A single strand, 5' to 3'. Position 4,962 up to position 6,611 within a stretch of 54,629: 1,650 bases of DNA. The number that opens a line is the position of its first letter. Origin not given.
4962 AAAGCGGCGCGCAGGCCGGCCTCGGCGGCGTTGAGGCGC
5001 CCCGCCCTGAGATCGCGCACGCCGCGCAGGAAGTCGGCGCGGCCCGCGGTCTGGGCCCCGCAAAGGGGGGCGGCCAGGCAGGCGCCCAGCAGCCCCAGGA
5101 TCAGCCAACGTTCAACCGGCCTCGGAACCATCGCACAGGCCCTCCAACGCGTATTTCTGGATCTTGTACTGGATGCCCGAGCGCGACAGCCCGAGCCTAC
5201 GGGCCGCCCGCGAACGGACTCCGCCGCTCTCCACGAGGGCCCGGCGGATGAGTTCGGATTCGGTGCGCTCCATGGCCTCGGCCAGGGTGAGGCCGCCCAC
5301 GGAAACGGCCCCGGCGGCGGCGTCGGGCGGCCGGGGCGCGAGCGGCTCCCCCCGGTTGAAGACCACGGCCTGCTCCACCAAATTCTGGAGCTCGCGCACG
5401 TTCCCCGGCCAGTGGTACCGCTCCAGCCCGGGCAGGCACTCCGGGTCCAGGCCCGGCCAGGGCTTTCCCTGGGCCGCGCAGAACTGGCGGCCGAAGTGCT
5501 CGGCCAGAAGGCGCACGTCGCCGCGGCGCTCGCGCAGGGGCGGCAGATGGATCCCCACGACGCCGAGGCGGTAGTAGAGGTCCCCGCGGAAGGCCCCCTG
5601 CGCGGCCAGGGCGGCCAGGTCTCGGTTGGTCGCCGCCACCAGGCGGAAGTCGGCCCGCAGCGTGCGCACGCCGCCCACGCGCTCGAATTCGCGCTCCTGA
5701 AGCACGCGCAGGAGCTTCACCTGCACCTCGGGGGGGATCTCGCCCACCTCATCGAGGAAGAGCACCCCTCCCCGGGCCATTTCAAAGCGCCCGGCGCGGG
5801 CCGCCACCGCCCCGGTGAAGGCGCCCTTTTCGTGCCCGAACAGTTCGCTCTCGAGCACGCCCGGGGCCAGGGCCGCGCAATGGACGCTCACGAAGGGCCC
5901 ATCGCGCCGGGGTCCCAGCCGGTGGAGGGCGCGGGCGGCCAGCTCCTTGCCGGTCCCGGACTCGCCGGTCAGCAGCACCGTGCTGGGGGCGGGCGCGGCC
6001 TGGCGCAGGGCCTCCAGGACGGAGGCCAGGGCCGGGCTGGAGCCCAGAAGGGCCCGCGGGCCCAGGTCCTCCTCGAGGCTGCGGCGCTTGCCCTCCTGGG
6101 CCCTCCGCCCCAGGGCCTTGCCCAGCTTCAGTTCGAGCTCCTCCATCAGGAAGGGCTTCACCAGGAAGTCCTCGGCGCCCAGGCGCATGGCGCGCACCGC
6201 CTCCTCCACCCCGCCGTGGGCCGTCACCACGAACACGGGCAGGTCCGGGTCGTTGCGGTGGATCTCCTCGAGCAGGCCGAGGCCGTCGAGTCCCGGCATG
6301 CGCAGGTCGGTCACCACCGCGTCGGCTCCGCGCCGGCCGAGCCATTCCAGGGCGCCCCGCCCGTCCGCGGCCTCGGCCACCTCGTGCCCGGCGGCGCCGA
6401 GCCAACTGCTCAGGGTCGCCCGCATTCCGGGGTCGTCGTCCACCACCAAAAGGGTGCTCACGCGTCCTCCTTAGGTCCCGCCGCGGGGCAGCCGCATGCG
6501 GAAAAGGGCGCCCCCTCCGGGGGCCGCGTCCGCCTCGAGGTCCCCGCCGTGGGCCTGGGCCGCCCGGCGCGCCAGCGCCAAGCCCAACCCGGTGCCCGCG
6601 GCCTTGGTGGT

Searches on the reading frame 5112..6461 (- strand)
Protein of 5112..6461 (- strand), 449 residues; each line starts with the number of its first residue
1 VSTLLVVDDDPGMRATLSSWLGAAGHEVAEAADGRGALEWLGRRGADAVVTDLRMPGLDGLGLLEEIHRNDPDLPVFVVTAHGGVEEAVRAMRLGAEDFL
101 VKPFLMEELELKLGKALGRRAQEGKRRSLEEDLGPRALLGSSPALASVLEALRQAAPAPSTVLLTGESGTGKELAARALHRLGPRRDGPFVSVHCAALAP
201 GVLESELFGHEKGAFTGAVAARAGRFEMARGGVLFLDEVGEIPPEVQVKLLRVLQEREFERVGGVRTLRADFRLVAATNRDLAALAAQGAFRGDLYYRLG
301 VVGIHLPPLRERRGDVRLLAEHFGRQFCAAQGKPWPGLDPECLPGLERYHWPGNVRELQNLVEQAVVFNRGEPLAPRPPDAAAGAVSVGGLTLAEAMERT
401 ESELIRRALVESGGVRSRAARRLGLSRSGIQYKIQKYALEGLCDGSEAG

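Call 6: search_protein_families(library=pfam, proteins=[window:5112-6461:-], max_evalue=0.01)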
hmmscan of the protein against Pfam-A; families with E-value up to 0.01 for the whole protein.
window:5112-6461:- (449 aa): 13 families
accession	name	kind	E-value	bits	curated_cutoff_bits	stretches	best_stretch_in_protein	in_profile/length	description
PF00158.32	Sigma54_activat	-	5.5e-65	218.6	20.2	1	139-304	2-167/168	Sigma-54 interaction domain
PF00072.30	Response_reg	-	2.4e-30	105.4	30.2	1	5-110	2-107/111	Response regulator receiver domain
PF25601.1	AAA_lid_14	-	2.3e-20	72.6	27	1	310-374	1-65/87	AAA+ ATPase lid domain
PF14532.12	Sigma54_activ_2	-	3.4e-20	73.1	25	1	139-309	1-138/138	Sigma-54 interaction domain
PF02954.25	HTH_8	-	6.6e-13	48.6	22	1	397-437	2-42/42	Bacterial regulatory protein, Fis family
PF07728.20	AAA_5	-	4.3e-11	43.4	22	1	162-280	2-123/139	AAA domain (dynein-related subfamily)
PF01078.27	Mg_chelatase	-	2.1e-07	31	20.3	1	217-280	93-158/207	Magnesium chelatase, subunit ChlI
PF13191.12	AAA_16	-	5e-05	24.3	32.6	1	138-208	2-79/167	AAA ATPase domain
PF18024.7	HTH_50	-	0.00021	21.4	27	1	392-439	3-49/50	Helix-turn-helix domain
PF00004.35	AAA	-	0.00023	22.1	21.2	1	162-280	1-110/131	ATPase family associated with various cellular activities (AAA)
PF07724.20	AAA_2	-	0.00039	20.9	27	1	161-264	5-109/166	AAA domain (Cdc48 subfamily)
PF13556.12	HTH_30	-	0.0046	17.1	27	0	407-436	6-35/59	PucR C-terminal helix-turn-helix domain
PF07726.17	AAA_3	-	0.008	16.5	27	0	162-279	2-111/131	ATPase family associated with various cellular activities (AAA)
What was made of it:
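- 5112..6461 (-): Sigma-54 enhancer-binding response regulator (449 aa): receiver, AAA+ and Fis-type HTH domains. Response_reg 2.4e-30, Sigma54_activat 5.5e-65, HTH_8 6.6e-13 (call 6).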

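Call 8: find_related_loci(query=window:5112-6461:-, collection=genome_contigs, flank=7000)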
Query window:5112-6461:- (449 aa) in genome_contigs; peptide patterns used: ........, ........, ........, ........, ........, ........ (x = any residue, [..] = any of these).
600 stretches matched a pattern (row limit reached: there are more); 600 encode a relative of the query (tblastn E <= 1e-3); the best 80 are kept; 80 distinct loci.
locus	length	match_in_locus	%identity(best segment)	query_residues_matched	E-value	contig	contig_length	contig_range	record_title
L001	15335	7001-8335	49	4-440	2e-128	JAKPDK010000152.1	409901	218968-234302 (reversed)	MAG: Candidatus Hydrogenedentota bacterium isolate JPMR_maxbin.062_sub k141_181260, whole genome shotgun sequence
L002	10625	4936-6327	48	4-439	3e-126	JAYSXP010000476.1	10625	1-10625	MAG: Polyangiaceae bacterium isolate GFS_13241 GFS_13241_475, whole genome shotgun sequence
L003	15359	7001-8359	48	4-449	7e-126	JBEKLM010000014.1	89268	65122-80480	MAG: Verrucomicrobiia bacterium isolate SPRUCE 370 SPRUCE_370_14, whole genome shotgun sequence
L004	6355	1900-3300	48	1-439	5e-124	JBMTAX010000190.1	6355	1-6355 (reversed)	MAG: Myxococcota bacterium isolate LKB_V5_S17_100percent_par_LKB_V5_S17_concoct.125_sub NODE_12373_length_6355_cov_3.455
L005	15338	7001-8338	49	3-441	2e-123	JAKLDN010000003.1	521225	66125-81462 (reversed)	MAG: Spirochaetes bacterium isolate RA.bin110 RA.bin110_3, whole genome shotgun sequence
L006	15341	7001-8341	47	2-439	5e-123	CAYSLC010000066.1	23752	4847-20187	MAG TPA_asm: uncultured Desulfobacteraceae bacterium isolate binchicken_co15_57 genome assembly, contig: NODE_1017_lengt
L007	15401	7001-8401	46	1-449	3e-122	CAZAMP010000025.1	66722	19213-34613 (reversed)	MAG TPA_asm: uncultured bacterium isolate SRP077602_co10_281 genome assembly, contig: NODE_1144_length_66722_cov_11.4222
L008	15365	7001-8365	45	1-440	4e-121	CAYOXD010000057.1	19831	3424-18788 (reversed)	MAG TPA_asm: uncultured Desulfobacterales bacterium isolate binchicken_co224_209 genome assembly, contig: NODE_2475_leng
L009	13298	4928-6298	46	1-440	5e-121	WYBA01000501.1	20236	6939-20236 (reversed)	MAG: Myxococcales bacterium isolate PRO3 k127_739701, whole genome shotgun sequence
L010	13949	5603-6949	46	4-440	9e-120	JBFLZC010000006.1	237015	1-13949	MAG: Thermodesulfobacteriota bacterium isolate MAG101 MAG101_6, whole genome shotgun sequence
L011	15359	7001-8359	42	4-439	7e-119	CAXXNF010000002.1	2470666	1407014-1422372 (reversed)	MAG: Syntrophales bacterium isolate 28f6f31c-1abc-45c3-9ff4-d3034646c4f0 genome assembly, contig: contig_2, whole genome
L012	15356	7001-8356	47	3-437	8e-119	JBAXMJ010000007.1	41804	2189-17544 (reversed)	MAG: bacterium isolate ELA450 MAG450_7, whole genome shotgun sequence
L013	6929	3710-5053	45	2-437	2e-118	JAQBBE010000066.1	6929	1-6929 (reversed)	MAG: Desulfobacterales bacterium isolate MAG_345_bin-03 345_bin-03_ctg-066, whole genome shotgun sequence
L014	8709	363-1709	43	4-439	2e-118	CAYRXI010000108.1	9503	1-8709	MAG TPA_asm: uncultured Candidatus Sumerlaeota bacterium isolate binchicken_co40_80 genome assembly, contig: NODE_3300_l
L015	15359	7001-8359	43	4-445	2e-117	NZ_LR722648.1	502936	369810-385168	Buttiauxella massiliensis strain Marseille-P9829, whole genome shotgun sequence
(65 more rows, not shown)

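Call 12: find_encoding_contigs(protein=window:5112-6461:-, flank=6000, max_places=8)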
Protein window:5112-6461:- (449 aa): no gene with exactly this product is on record in the collection.

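Call 20: find_homologous_proteins(query=window:5112-6461:-, max_evalue=1e-80)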
Query window:5112-6461:- (449 aa): 5721 proteins with E <= 1e-80 among 8000 candidates; the best 120 are listed.
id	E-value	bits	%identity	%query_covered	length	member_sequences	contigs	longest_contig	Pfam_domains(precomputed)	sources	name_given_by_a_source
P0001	9.2e-289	976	100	100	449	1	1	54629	PF00158.33,PF25601.2,PF02954.26,PF14532.13,PF07728.21,PF00072.31,PF01078.28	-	-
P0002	1.2e-200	685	70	100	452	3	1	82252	PF00158.33,PF25601.2,PF02954.26,PF14532.13,PF07728.21,PF00072.31,PF01078.28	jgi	-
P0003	3.3e-199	681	72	100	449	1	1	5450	PF00158.33,PF25601.2,PF02954.26,PF14532.13,PF07728.21,PF00072.31,PF01078.28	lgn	-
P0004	4.7e-197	674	70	100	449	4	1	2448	PF00158.33,PF25601.2,PF02954.26,PF14532.13,PF07728.21,PF00072.31,PF01078.28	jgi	jgi:DNA-binding NtrC family response regulator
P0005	5.3e-197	673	71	100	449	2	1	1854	PF00158.33,PF25601.2,PF02954.26,PF14532.13,PF07728.21,PF00072.31,PF01078.28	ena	-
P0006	4.0e-196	671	72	97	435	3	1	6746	PF00158.33,PF25601.2,PF02954.26,PF14532.13,PF07728.21,PF00072.31,PF01078.28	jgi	-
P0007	7.3e-183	627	66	100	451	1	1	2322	PF00158.33,PF25601.2,PF02954.26,PF18024.8,PF00004.36,PF14532.13,PF07728.21,PF00072.31,PF01078.28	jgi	jgi:DNA-binding NtrC family response regulator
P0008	1.1e-180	620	66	99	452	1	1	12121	PF00158.33,PF25601.2,PF02954.26,PF14532.13,PF07728.21,PF00072.31,PF01078.28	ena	-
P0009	6.4e-179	614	66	100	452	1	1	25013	PF00158.33,PF25601.2,PF02954.26,PF14532.13,PF07728.21,PF00072.31,PF01078.28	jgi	jgi:DNA-binding NtrC family response regulator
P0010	3.5e-176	605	65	100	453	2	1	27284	PF00158.33,PF25601.2,PF02954.26,PF14532.13,PF07728.21,PF00072.31,PF01078.28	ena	-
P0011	2.3e-168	579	62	100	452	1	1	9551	PF00158.33,PF25601.2,PF02954.26,PF14532.13,PF07728.21,PF00072.31,PF01078.28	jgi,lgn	jgi:DNA-binding NtrC family response regulator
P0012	1.6e-161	557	60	100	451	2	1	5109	PF00158.33,PF25601.2,PF02954.26,PF14532.13,PF07728.21,PF00072.31,PF01078.28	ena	-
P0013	1.5e-143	497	54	99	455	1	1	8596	PF00158.33,PF25601.2,PF02954.26,PF14532.13,PF07728.21,PF00072.31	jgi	-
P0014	4.9e-143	496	53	100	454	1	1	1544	PF00158.33,PF25601.2,PF02954.26,PF18024.8,PF14532.13,PF07728.21,PF00072.31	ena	-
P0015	2.1e-138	480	53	99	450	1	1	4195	PF00158.33,PF25601.2,PF02954.26,PF18024.8,PF14532.13,PF07728.21,PF00072.31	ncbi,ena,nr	ncbi:MAG TPA: sigma-54 dependent transcriptional regulator [bacterium]|nr:sigma-54 dependent transcr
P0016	6.6e-137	475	53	99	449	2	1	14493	PF00158.33,PF07724.21,PF25601.2,PF02954.26,PF18024.8,PF14532.13,PF07728.21,PF00072.31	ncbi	-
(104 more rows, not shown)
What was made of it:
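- Bacteria of this kind often carry many such activators: thousands of homologues scored E <= 1e-80 (call 20).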

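Call 22: find_encoding_contigs(protein=P0002, flank=7000, max_places=2)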
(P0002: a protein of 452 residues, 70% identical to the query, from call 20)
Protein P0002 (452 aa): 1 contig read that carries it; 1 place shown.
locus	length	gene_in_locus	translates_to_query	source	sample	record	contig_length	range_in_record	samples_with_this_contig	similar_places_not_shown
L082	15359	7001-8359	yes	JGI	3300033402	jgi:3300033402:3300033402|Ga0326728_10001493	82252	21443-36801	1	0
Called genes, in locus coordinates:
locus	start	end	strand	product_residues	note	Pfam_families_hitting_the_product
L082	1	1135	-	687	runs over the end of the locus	PF00270:DEAD, PF04851:ResIII (weak), PF00271:Helicase_C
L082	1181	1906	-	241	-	-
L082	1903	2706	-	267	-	PF07291:MauE, PF07681:DoxX (weak)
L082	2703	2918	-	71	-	-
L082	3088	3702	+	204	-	-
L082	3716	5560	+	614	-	PF07719:TPR_2 (faint), PF12895:ANAPC3 (faint), PF13428:TPR_14 (faint), PF25060:ARM_TT21_2nd (faint), PF13432:TPR_16, PF14559:TPR_19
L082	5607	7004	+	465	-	PF00512:HisKA, PF02518:HATPase_c, PF13581:HATPase_c_2 (weak)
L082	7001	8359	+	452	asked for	PF00072:Response_reg, PF00158:Sigma54_activat, PF01078:Mg_chelatase (faint), PF14532:Sigma54_activ_2, PF07728:AAA_5, PF25601:AAA_lid_14, PF02954:HTH_8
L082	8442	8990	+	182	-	-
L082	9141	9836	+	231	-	-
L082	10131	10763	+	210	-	PF00440:TetR_N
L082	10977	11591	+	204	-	PF25989:YknX_C (weak)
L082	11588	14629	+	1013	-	PF00873:ACR_tran, PF03176:MMPL (faint), PF02355:SecD_SecF_C (faint)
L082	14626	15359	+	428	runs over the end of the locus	PF02321:OEP (weak)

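Call 23: find_encoding_contigs(protein=P0009, flank=7000, max_places=2)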
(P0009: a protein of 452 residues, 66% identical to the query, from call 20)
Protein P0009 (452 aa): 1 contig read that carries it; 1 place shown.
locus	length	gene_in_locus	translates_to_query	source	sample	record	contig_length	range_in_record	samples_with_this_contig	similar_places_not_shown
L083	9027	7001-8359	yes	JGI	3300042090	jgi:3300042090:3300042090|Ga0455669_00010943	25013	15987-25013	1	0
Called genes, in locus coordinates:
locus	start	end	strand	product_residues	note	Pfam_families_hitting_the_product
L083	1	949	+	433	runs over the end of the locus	-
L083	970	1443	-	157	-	PF07238:PilZ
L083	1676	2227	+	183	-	-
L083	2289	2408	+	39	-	-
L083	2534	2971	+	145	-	-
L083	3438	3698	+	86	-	-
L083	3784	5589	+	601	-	PF00515:TPR_1 (faint), PF07719:TPR_2 (faint), PF13428:TPR_14 (faint), PF13371:TPR_9 (faint), PF13414:TPR_11 (faint), PF13431:TPR_17 (faint), PF14559:TPR_19 (faint), PF13432:TPR_16 (weak)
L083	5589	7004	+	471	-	PF00512:HisKA, PF02518:HATPase_c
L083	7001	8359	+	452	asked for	PF00072:Response_reg, PF00158:Sigma54_activat, PF14532:Sigma54_activ_2, PF01078:Mg_chelatase (faint), PF07728:AAA_5, PF25601:AAA_lid_14, PF02954:HTH_8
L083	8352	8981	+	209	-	-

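Call 24: find_encoding_contigs(protein=P0010, flank=7000, max_places=2)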
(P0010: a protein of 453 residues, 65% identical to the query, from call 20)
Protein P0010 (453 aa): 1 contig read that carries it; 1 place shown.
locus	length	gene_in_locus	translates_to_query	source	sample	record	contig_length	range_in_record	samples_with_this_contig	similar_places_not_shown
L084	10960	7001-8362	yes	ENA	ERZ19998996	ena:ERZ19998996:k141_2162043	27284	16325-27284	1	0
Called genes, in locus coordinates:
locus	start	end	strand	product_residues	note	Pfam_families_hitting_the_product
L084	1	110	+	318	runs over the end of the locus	-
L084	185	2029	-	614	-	PF00664:ABC_membrane, PF00005:ABC_tran, PF02463:SMC_N (faint)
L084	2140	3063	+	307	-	-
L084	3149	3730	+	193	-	-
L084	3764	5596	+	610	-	PF13371:TPR_9 (faint), PF00515:TPR_1 (faint), PF07719:TPR_2 (faint), PF13432:TPR_16 (faint), PF14559:TPR_19 (faint), PF13431:TPR_17 (faint), PF13414:TPR_11 (weak)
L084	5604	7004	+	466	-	PF00512:HisKA, PF02518:HATPase_c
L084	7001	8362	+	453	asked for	PF00072:Response_reg, PF00158:Sigma54_activat, PF14532:Sigma54_activ_2, PF01078:Mg_chelatase (faint), PF07728:AAA_5, PF25601:AAA_lid_14, PF02954:HTH_8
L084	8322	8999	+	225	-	PF13424:TPR_12 (faint), PF13428:TPR_14 (faint), PF21033:RMD1-3 (faint), PF13432:TPR_16, PF12895:ANAPC3 (weak), PF13432:TPR_16 (weak), PF14559:TPR_19 (weak), PF13414:TPR_11, +4 more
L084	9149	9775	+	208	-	-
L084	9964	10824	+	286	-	PF04392:ABC_sub_bind (weak)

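Call 28: find_encoding_contigs(protein=P0008, flank=7000, max_places=2)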
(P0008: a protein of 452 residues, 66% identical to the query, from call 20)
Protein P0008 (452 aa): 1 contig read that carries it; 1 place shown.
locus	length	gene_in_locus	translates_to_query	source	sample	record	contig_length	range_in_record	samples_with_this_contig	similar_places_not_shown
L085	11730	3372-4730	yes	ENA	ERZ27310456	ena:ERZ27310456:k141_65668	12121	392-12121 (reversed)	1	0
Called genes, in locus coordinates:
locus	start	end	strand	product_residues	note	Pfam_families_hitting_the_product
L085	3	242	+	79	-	?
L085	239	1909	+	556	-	PF00515:TPR_1 (faint), PF07719:TPR_2 (faint), PF12895:ANAPC3 (faint), PF13371:TPR_9 (faint), PF13424:TPR_12 (faint), PF13428:TPR_14 (faint), PF13432:TPR_16, PF14559:TPR_19 (weak)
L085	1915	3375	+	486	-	PF00512:HisKA, PF02518:HATPase_c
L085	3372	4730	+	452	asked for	PF00072:Response_reg, PF00158:Sigma54_activat, PF14532:Sigma54_activ_2, PF01078:Mg_chelatase (faint), PF07728:AAA_5, PF25601:AAA_lid_14, PF02954:HTH_8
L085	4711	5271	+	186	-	PF24575:TPR_Slam (faint), PF07719:TPR_2 (faint), PF13428:TPR_14 (faint), PF13432:TPR_16, PF21033:RMD1-3 (faint), PF00515:TPR_1 (faint), PF14559:TPR_19, PF12895:ANAPC3, +4 more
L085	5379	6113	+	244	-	-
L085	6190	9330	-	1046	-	PF00873:ACR_tran, PF03176:MMPL (weak)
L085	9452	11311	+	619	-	PF00664:ABC_membrane, PF00005:ABC_tran, PF02463:SMC_N (faint)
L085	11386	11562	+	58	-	-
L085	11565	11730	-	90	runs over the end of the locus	-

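Call 29: find_encoding_contigs(protein=P0011, flank=7000, max_places=2)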
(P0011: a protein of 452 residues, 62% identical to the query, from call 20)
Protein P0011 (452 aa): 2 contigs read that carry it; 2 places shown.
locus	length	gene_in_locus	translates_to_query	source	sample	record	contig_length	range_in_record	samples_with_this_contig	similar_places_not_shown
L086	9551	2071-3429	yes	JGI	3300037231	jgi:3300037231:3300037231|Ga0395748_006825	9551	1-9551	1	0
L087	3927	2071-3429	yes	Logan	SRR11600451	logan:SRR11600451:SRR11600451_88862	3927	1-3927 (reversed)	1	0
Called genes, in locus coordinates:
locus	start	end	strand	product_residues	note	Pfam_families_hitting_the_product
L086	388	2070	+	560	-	PF00515:TPR_1 (faint), PF07719:TPR_2 (faint), PF13181:TPR_8 (faint), PF13371:TPR_9 (faint), PF13414:TPR_11 (faint), PF13432:TPR_16 (weak), PF00512:HisKA, PF02518:HATPase_c, +5 more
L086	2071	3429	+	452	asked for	PF00072:Response_reg, PF00158:Sigma54_activat, PF14532:Sigma54_activ_2, PF01078:Mg_chelatase (faint), PF07728:AAA_5, PF25601:AAA_lid_14, PF02954:HTH_8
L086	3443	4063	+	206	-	-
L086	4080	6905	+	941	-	-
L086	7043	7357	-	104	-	-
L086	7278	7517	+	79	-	-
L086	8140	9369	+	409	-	PF00078:RVT_1, PF08388:GIIM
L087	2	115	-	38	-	?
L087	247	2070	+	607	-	PF23914:TPR_CcmH_CycH (faint), PF00515:TPR_1 (faint), PF07719:TPR_2 (faint), PF13181:TPR_8 (faint), PF13371:TPR_9 (faint), PF13432:TPR_16 (weak), PF00512:HisKA, PF02518:HATPase_c, +4 more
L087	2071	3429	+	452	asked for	PF00072:Response_reg, PF00158:Sigma54_activat, PF14532:Sigma54_activ_2, PF01078:Mg_chelatase (faint), PF07728:AAA_5, PF25601:AAA_lid_14, PF02954:HTH_8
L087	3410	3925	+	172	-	?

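Call 30: find_encoding_contigs(protein=P0006, flank=7000, max_places=2)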
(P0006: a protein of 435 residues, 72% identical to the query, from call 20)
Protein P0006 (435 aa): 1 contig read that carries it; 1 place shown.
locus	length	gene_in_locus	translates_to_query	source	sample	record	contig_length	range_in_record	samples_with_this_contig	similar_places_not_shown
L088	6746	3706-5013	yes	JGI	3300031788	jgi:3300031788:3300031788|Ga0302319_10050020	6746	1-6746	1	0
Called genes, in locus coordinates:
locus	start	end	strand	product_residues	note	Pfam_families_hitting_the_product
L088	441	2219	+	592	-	PF13431:TPR_17 (faint), PF13432:TPR_16 (faint), PF00515:TPR_1 (faint), PF07719:TPR_2 (faint), PF14559:TPR_19 (faint)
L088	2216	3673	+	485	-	PF00512:HisKA, PF02518:HATPase_c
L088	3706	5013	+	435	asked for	PF00072:Response_reg, PF00158:Sigma54_activat, PF01078:Mg_chelatase (faint), PF14532:Sigma54_activ_2, PF07728:AAA_5, PF25601:AAA_lid_14, PF02954:HTH_8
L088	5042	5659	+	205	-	PF13428:TPR_14 (faint), PF07719:TPR_2 (faint), PF13432:TPR_16, PF12895:ANAPC3 (weak), PF13181:TPR_8 (faint), PF13414:TPR_11 (faint), PF14559:TPR_19, PF13431:TPR_17 (faint)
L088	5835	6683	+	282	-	-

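Call 31: find_encoding_contigs(protein=P0003, flank=7000, max_places=2)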
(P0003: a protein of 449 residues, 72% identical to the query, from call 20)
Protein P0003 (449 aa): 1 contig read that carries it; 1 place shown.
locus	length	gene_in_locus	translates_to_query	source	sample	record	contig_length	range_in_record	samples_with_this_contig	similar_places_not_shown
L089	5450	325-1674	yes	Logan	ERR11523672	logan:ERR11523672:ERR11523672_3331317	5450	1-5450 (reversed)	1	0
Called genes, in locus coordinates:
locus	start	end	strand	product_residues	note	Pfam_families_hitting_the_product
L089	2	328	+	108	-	?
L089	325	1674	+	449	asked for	PF00072:Response_reg, PF00158:Sigma54_activat, PF01078:Mg_chelatase (faint), PF14532:Sigma54_activ_2, PF07728:AAA_5, PF25601:AAA_lid_14, PF02954:HTH_8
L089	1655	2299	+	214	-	-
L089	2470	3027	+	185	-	-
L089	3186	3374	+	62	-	-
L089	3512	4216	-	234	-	PF00117:GATase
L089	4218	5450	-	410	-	?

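Call 37: search_protein_families(library=ncbifam, proteins=[window:5112-6461:-, L082:3088-3702:+, L082:9141-9836:+, L089:2470-3027:+], max_evalue=0.001)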
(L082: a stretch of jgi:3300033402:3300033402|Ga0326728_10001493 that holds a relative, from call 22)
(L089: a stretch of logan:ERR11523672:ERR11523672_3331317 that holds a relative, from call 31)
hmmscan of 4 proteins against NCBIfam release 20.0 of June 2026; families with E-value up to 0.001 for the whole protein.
window:5112-6461:- (449 aa): 114 families (the best 25 are shown)
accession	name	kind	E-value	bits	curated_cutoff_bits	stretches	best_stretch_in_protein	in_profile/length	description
NF008469.0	PRK11361.1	equivalog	1e-132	443.2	714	1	3-440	6-457/461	acetoacetate metabolism transcriptional regulator AtoC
TIGR01818.1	ntrC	equivalog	1.3e-125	419.8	558.6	1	5-370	2-368/463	nitrogen regulation protein NR(I)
TIGR02915.1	PEP_resp_reg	equivalog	1.9e-112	376.3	502.6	1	4-439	1-444/445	PEP-CTERM-box response regulator transcription factor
NF007689.0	PRK10365.1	equivalog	4.2e-112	375.1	760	1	4-434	8-439/441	sigma-54-dependent response regulator transcription factor ZraR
TIGR01817.1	nifA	equivalog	4.9e-108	362.2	528.85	1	130-372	190-431/534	nif-specific transcriptional activator NifA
NF051870.1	NAssimRespRegNtrX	equivalog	2.1e-100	336.8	600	1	2-436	2-449/452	nitrogen assimilation response regulator NtrX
NF041946.1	LuxO_transreg_Vib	equivalog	3.1e-100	336.2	800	1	7-373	2-370/463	quorum-sensing sigma-54 dependent transcriptional regulator LuxO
NF008176.1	PRK10923.1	equivalog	7.2e-98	328.2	620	1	4-368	6-370/469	nitrogen regulation protein NR(I)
NF011695.0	PRK15115.1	equivalog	4.7e-97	325.5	763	1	3-431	8-430/445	two-component system response regulator GlrR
NF041552.1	TF_PrdR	equivalog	8.4e-91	305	795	1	136-437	267-576/577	sigma-54 dependent transcriptional regulator PrdR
TIGR02974.1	phageshock_pspF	equivalog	1.6e-88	297.1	443.55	1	138-367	1-231/336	phage shock protein operon transcriptional activator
NF050807.1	TransRegFlbDCaul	equivalog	8.3e-88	295.2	750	1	23-442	22-443/454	sigma-54-dependent transcriptional regulator FlbD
NF003451.0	PRK05022.1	equivalog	4.5e-87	292.9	476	1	121-431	175-502/512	nitric oxide reductase transcriptional regulator NorR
NF038308.1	RNA_repair_RtcR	equivalog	1.5e-85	288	650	1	127-372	171-425/530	RNA repair transcriptional activator RtcR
NF011958.0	PRK15429.1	equivalog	5.1e-85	286.5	830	1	138-438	381-685/692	formate hydrogenlyase transcriptional activator FlhA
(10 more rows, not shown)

L082:3088-3702:+ (204 aa): 0 families

L082:9141-9836:+ (231 aa): 0 families

L089:2470-3027:+ (185 aa): 0 families

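Call 64: find_encoding_contigs(protein=P0016, flank=7000, max_places=2)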
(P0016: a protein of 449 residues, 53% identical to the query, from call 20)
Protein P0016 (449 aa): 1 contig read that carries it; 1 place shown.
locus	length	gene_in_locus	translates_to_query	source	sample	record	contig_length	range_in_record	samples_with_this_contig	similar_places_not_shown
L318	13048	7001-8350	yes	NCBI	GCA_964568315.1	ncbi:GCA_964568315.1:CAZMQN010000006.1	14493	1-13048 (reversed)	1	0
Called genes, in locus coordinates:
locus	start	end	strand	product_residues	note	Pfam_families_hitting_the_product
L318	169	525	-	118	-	PF00825:Ribonuclease_P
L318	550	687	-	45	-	PF00468:Ribosomal_L34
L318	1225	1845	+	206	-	-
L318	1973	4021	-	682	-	PF07715:Plug, PF00593:TonB_dep_Rec_b-barrel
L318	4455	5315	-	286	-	PF01497:Peripla_BP_2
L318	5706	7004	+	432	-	PF00672:HAMP, PF00512:HisKA, PF02518:HATPase_c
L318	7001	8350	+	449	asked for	PF00072:Response_reg, PF00158:Sigma54_activat, PF14532:Sigma54_activ_2, PF07724:AAA_2 (faint), PF07728:AAA_5, PF25601:AAA_lid_14, PF18024:HTH_50 (weak), PF02954:HTH_8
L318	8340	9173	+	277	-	PF24575:TPR_Slam (faint), PF00515:TPR_1 (faint), PF13431:TPR_17 (faint), PF13428:TPR_14 (faint), PF13432:TPR_16 (faint), PF14559:TPR_19 (faint), PF07719:TPR_2 (weak), PF13414:TPR_11 (weak), +1 more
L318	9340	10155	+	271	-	-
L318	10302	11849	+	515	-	PF13424:TPR_12 (faint), PF00515:TPR_1 (faint), PF13414:TPR_11 (faint), PF14559:TPR_19 (faint), PF07719:TPR_2 (faint), PF13181:TPR_8 (faint), PF23914:TPR_CcmH_CycH (weak), PF13431:TPR_17 (faint)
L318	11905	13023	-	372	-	PF00712:DNA_pol3_beta, PF02767:DNA_pol3_beta_2, PF02768:DNA_pol3_beta_3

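Call 65: find_encoding_contigs(protein=P0013, flank=7000, max_places=2)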
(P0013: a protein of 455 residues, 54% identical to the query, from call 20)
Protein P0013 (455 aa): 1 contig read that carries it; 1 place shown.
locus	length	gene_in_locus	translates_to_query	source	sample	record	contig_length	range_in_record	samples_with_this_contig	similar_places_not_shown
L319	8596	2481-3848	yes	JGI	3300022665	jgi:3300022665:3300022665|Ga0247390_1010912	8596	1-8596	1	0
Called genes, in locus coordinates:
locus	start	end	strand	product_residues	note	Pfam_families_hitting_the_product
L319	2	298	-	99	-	?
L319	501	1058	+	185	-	-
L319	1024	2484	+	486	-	PF00672:HAMP, PF00512:HisKA, PF02518:HATPase_c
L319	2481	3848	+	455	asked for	PF00072:Response_reg, PF00158:Sigma54_activat, PF14532:Sigma54_activ_2, PF07728:AAA_5, PF25601:AAA_lid_14, PF02954:HTH_8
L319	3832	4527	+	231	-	-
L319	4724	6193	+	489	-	-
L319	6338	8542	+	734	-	-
